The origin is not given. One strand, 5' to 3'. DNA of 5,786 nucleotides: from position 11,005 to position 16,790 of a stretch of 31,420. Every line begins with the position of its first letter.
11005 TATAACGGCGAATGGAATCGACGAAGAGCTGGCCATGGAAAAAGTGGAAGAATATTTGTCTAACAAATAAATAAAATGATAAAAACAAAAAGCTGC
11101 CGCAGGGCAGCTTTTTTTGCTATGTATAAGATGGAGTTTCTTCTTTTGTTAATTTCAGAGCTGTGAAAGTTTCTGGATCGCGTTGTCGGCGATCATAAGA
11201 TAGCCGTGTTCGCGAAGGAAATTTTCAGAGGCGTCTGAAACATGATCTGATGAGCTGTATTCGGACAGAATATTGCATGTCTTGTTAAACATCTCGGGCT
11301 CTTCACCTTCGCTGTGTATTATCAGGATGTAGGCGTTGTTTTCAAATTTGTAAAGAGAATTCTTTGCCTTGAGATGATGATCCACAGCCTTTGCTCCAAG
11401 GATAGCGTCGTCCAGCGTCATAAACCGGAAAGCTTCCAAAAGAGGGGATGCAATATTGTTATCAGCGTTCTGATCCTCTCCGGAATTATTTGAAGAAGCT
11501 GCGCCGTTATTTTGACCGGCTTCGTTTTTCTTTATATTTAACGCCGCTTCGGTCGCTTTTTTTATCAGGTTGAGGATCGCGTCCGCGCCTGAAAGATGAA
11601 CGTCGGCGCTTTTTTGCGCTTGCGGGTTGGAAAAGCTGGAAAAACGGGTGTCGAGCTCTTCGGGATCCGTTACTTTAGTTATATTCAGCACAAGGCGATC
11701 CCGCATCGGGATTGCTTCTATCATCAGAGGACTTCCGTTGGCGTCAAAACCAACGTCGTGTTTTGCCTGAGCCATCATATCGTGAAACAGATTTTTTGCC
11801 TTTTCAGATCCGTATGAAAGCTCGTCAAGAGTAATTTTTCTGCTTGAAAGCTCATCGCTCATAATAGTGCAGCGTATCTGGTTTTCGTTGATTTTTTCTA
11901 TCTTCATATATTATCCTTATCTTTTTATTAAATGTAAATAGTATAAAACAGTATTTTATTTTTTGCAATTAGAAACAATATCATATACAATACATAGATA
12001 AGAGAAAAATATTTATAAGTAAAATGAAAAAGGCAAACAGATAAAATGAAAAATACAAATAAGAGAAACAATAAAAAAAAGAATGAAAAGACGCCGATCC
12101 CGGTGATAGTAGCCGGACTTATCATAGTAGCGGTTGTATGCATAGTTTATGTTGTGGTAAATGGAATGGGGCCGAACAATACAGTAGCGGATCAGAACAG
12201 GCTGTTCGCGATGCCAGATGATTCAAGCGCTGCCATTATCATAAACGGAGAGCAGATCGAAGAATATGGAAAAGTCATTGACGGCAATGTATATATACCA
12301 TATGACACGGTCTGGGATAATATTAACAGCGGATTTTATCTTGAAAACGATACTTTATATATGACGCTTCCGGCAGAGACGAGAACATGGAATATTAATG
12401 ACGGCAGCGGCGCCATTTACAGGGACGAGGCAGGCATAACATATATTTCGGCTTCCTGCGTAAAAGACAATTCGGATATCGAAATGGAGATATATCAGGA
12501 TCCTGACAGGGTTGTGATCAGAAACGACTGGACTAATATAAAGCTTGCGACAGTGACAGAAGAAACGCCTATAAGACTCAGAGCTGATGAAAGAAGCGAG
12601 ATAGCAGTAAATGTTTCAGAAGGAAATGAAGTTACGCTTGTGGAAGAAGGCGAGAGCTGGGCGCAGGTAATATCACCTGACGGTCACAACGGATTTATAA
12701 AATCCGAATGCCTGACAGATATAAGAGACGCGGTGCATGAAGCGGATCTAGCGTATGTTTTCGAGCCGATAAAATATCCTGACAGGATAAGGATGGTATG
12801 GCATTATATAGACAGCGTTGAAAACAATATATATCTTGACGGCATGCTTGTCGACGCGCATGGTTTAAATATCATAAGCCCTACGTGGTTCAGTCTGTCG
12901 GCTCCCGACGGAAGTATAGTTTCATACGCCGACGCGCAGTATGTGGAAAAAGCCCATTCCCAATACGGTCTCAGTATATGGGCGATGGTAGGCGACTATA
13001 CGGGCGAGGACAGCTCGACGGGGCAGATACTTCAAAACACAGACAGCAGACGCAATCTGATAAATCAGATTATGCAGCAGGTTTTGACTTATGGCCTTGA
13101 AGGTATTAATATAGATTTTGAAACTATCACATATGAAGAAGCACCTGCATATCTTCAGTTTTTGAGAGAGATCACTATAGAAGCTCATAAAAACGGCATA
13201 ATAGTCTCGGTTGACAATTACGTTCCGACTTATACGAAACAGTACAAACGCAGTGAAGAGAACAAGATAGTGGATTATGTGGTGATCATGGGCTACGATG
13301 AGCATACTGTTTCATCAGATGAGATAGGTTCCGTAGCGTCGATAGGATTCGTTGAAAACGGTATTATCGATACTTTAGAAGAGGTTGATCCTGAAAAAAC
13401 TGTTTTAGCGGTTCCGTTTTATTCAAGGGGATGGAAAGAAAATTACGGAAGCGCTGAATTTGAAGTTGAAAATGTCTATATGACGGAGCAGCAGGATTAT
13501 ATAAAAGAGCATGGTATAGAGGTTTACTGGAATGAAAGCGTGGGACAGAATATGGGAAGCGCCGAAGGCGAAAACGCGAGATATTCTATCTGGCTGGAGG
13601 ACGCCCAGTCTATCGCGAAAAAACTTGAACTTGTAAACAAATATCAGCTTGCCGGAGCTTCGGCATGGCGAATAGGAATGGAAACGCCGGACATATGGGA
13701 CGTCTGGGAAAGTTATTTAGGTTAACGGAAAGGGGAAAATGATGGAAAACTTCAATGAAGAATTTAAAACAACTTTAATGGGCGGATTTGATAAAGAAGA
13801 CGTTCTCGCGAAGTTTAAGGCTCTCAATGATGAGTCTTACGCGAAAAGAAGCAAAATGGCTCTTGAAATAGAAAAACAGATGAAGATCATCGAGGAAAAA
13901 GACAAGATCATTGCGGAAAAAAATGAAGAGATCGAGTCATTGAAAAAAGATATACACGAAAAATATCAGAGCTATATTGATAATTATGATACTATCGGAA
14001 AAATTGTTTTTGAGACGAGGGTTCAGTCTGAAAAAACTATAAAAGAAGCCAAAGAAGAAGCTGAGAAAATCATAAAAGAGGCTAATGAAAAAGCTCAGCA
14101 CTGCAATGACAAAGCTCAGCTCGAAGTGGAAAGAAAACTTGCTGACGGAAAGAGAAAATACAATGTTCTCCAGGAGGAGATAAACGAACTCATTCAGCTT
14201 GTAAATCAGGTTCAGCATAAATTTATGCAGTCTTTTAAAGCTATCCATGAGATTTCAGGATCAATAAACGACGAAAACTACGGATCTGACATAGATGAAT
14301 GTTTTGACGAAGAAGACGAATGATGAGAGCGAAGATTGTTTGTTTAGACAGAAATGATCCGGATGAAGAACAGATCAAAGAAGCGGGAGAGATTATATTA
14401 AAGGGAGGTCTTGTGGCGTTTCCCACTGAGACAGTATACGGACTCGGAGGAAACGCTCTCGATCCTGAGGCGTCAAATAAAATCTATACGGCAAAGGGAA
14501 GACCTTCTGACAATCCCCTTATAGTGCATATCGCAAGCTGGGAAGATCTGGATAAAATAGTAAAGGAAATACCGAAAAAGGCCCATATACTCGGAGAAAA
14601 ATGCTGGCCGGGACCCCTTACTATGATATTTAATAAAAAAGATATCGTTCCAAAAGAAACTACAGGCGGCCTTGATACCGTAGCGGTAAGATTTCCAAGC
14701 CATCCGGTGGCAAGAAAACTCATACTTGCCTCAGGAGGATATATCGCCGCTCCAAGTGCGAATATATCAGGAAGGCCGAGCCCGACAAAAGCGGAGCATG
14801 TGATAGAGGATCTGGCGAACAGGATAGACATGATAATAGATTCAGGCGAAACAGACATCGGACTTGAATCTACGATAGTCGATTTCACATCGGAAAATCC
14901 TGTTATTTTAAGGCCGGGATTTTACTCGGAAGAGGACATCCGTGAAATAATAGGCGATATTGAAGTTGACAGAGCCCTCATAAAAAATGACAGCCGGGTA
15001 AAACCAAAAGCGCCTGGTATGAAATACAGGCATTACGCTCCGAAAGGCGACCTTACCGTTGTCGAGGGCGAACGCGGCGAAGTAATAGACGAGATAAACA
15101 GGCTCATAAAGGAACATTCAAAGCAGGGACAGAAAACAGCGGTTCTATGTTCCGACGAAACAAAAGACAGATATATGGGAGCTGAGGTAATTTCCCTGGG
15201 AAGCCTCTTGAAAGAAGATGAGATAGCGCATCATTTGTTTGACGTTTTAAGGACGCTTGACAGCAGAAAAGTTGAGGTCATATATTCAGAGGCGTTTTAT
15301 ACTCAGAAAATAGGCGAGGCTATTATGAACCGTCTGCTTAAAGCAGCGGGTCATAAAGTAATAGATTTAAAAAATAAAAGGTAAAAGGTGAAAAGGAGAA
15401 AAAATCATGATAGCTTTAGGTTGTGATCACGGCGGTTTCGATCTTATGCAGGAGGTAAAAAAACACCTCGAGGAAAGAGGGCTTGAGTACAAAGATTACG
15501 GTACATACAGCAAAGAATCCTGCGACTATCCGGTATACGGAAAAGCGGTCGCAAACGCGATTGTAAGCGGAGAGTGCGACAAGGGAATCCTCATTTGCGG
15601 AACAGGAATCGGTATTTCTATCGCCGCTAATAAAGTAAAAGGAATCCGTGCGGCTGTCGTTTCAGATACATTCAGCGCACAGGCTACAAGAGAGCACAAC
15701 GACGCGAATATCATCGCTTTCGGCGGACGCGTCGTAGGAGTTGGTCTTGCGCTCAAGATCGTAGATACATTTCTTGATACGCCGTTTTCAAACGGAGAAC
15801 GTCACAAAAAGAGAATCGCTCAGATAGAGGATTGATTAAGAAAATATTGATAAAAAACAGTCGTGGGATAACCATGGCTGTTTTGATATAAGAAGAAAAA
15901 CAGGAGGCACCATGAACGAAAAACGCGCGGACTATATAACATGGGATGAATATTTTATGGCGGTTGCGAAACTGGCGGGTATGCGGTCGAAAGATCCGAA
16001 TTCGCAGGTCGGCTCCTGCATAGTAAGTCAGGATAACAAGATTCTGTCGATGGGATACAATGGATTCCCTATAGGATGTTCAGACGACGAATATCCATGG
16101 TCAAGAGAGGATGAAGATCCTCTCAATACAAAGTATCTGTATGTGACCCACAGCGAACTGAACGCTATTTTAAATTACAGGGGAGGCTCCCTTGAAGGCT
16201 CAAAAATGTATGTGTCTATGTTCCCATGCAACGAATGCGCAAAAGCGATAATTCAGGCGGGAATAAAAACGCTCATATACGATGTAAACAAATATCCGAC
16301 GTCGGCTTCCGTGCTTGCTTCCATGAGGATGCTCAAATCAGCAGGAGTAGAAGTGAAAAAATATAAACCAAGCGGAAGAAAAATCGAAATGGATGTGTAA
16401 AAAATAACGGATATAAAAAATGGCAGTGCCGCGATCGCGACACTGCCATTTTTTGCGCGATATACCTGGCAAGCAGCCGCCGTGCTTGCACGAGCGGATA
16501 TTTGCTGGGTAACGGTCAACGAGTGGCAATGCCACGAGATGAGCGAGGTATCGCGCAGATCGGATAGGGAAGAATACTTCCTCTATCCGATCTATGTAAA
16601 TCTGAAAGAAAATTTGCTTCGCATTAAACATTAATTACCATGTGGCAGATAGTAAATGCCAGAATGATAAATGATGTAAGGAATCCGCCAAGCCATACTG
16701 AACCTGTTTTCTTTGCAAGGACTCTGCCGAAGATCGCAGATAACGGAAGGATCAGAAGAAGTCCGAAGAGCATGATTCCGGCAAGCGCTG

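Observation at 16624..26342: Candidate undescribed catabolic system: HpfG-like glycyl radical enzyme with a membrane serine hydrolase, a cytoplasmic ligand-binding protein and two regulators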

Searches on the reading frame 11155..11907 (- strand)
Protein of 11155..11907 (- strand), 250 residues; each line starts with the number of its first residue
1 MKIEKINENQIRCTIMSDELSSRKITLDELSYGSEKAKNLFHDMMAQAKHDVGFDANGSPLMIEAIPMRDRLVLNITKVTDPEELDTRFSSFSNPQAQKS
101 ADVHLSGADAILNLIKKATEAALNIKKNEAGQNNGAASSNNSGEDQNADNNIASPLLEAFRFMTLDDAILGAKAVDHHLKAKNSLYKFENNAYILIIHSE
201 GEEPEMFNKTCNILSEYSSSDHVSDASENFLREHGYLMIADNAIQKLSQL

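Call 14: search_protein_families(library=pfam, proteins=[window:11155-11907:-])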
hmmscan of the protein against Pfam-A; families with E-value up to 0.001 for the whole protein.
window:11155-11907:- (250 aa): 1 family
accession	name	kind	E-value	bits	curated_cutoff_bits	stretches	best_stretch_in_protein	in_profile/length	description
PF05389.17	MecA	-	1.2e-65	221.6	22.5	1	1-247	1-221/221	Negative regulator of genetic competence (MecA)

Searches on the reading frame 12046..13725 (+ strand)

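Call 14: search_protein_families(library=pfam, proteins=[window:12046-13725:+])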
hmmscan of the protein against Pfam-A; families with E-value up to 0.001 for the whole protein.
window:12046-13725:+ (559 aa): 3 families
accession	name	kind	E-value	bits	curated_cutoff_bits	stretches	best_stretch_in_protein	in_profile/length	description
PF00704.34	Glyco_hydro_18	-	2.7e-24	86.8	29.6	1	273-545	22-316/317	Glycosyl hydrolases family 18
PF06347.19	SH3_4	-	0.0004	20.5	24.1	1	172-223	3-54/56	Bacterial SH3 domain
PF08239.17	SH3_3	-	0.00065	20.3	27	0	176-223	5-53/54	Bacterial SH3 domain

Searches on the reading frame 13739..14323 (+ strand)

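Call 14: search_protein_families(library=pfam, proteins=[window:13739-14323:+])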
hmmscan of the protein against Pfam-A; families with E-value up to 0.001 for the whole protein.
window:13739-14323:+ (194 aa): 1 family
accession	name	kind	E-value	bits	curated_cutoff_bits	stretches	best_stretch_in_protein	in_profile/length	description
PF05103.18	DivIVA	-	0.00063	20.1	28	0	50-156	30-124/131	DivIVA protein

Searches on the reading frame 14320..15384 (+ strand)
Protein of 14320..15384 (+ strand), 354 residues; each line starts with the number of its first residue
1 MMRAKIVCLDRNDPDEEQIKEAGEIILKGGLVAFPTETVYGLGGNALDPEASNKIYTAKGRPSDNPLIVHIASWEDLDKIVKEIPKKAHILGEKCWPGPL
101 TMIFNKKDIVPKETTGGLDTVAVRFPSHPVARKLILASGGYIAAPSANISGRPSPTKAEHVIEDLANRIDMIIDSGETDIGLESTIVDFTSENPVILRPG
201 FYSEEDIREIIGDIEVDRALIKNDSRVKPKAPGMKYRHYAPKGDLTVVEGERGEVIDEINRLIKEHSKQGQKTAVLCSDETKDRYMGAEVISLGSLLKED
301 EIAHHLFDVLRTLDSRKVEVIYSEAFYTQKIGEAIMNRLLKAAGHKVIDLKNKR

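Call 14: search_protein_families(library=pfam, proteins=[window:14320-15384:+])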
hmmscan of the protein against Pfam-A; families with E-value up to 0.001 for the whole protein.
window:14320-15384:+ (354 aa): 2 families
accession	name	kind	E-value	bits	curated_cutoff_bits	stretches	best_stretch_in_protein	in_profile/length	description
PF01300.24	Sua5_yciO_yrdC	-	1.9e-61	207.1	25.1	1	24-200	1-178/178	Telomere recombination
PF03481.19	Sua5_C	-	9.6e-38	130.2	22.9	1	203-344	2-136/136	Threonylcarbamoyl-AMP synthase, C-terminal domain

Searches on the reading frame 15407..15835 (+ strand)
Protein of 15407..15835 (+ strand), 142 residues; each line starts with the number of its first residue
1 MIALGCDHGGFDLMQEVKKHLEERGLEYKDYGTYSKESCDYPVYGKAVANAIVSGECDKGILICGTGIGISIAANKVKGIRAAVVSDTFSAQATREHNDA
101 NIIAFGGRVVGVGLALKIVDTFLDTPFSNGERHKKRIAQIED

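Call 14: search_protein_families(library=pfam, proteins=[window:15407-15835:+])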
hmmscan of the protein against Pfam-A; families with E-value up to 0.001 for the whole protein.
window:15407-15835:+ (142 aa): 1 family
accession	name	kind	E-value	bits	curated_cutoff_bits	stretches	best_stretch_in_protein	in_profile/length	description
PF02502.23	LacAB_rpiB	-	1.2e-61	207.2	24.7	1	2-140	1-138/138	Ribose/Galactose Isomerase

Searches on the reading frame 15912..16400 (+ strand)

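Call 14: search_protein_families(library=pfam, proteins=[window:15912-16400:+])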
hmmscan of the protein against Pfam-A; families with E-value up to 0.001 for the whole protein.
window:15912-16400:+ (162 aa): 2 families
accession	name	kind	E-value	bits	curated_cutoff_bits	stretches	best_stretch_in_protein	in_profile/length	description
PF00383.29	dCMP_cyt_deam_1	-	2.2e-23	82.5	25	1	10-123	2-100/102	Cytidine and deoxycytidylate deaminase zinc-binding region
PF14437.12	MafB19-deam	-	2.8e-15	56.9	27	1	11-143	3-121/142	MafB19-like deaminase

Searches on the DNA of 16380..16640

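Call 60: search_rna_families(source=window, start=16380, end=16640, threshold=evalue, max_evalue=1)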
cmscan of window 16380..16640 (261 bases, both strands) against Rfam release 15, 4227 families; matches with E-value up to 1: 3.
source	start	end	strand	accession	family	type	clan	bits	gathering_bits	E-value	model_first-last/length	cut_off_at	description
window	16417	16614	-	RF04180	BTnc231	Gene; sRNA;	-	25.4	80.4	0.0021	1-154/154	no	Bacteroides sRNA BTnc231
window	16415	16452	-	RF04106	mir-1303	Gene; miRNA;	-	18.3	107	0.51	1-85/85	no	mir-1303 microRNA precursor family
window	16514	16620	+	RF02958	drum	Gene; sRNA;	-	16.4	43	0.71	1-112/112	no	drum RNA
